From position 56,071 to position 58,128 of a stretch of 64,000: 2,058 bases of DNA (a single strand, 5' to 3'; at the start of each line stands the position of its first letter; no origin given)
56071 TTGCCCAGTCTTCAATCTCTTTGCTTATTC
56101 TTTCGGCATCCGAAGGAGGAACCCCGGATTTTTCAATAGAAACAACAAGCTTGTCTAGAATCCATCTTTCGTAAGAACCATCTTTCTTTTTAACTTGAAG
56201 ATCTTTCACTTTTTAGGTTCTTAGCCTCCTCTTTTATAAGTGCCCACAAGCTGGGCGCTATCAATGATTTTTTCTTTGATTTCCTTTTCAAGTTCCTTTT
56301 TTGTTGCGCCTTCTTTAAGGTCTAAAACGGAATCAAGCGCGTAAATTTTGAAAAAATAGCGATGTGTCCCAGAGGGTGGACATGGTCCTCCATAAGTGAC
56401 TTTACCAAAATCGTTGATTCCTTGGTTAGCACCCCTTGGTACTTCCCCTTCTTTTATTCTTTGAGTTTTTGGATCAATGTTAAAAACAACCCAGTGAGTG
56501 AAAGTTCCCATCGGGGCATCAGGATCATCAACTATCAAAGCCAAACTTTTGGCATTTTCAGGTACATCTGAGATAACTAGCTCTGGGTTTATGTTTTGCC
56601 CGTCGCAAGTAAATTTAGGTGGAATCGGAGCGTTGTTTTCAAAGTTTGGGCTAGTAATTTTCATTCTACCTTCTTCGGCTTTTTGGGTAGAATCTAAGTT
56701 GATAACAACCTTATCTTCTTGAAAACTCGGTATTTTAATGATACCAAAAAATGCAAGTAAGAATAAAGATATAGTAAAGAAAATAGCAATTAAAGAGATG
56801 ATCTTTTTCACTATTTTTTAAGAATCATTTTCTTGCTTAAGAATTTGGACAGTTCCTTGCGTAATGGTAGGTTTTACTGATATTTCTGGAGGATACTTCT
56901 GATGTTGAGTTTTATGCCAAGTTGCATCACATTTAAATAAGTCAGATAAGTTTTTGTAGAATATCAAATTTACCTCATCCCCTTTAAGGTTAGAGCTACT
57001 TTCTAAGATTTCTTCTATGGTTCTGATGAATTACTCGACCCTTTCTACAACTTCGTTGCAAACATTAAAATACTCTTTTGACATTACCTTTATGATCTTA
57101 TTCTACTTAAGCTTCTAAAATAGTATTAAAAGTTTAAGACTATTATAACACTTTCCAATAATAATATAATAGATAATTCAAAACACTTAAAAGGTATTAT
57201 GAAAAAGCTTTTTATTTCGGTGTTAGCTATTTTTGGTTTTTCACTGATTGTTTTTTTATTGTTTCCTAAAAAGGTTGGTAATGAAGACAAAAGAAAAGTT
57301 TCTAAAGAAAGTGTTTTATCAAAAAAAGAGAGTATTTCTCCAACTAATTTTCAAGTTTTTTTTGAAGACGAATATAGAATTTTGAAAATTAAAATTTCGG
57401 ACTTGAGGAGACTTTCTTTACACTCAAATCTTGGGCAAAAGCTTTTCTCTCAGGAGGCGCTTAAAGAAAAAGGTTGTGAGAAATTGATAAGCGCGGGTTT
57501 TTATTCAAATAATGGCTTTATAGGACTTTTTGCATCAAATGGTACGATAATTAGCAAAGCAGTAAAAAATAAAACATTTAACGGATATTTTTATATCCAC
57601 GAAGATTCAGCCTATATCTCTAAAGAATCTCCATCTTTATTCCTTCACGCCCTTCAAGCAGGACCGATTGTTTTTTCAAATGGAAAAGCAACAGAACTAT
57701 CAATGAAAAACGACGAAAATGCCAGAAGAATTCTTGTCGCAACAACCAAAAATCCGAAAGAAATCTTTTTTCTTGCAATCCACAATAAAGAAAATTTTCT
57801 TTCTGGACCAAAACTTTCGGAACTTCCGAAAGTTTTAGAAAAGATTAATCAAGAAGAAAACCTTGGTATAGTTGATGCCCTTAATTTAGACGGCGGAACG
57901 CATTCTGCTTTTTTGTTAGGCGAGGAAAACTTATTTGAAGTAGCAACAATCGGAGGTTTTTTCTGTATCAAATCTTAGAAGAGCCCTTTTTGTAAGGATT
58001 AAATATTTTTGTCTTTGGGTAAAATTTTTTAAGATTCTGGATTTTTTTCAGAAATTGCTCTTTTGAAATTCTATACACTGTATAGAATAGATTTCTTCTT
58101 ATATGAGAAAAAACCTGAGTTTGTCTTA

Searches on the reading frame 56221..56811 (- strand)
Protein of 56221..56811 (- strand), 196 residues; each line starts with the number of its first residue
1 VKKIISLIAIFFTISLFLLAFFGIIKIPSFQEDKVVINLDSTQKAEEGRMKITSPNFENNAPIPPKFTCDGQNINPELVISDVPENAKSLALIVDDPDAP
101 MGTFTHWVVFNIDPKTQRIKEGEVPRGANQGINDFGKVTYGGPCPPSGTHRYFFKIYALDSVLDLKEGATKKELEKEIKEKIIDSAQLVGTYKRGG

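Call 79: search_protein_families(library=pfam, proteins=[window:56221-56811:-], max_evalue=0.0001)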
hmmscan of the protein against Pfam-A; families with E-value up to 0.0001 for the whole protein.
window:56221-56811:- (196 aa): 1 family
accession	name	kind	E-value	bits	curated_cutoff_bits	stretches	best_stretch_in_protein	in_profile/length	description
PF01161.25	PBP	-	2.5e-42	144.9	24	1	63-192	2-135/135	Phosphatidylethanolamine-binding protein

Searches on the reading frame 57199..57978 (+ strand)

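Call 79: search_protein_families(library=pfam, proteins=[window:57199-57978:+], max_evalue=0.0001)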
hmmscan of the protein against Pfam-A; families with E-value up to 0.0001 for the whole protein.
window:57199-57978:+ (259 aa): 1 family
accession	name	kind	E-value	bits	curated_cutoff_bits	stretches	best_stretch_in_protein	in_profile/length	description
PF09992.14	NAGPA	-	8e-13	49.4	25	1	93-240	3-146/169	Phosphodiester glycosidase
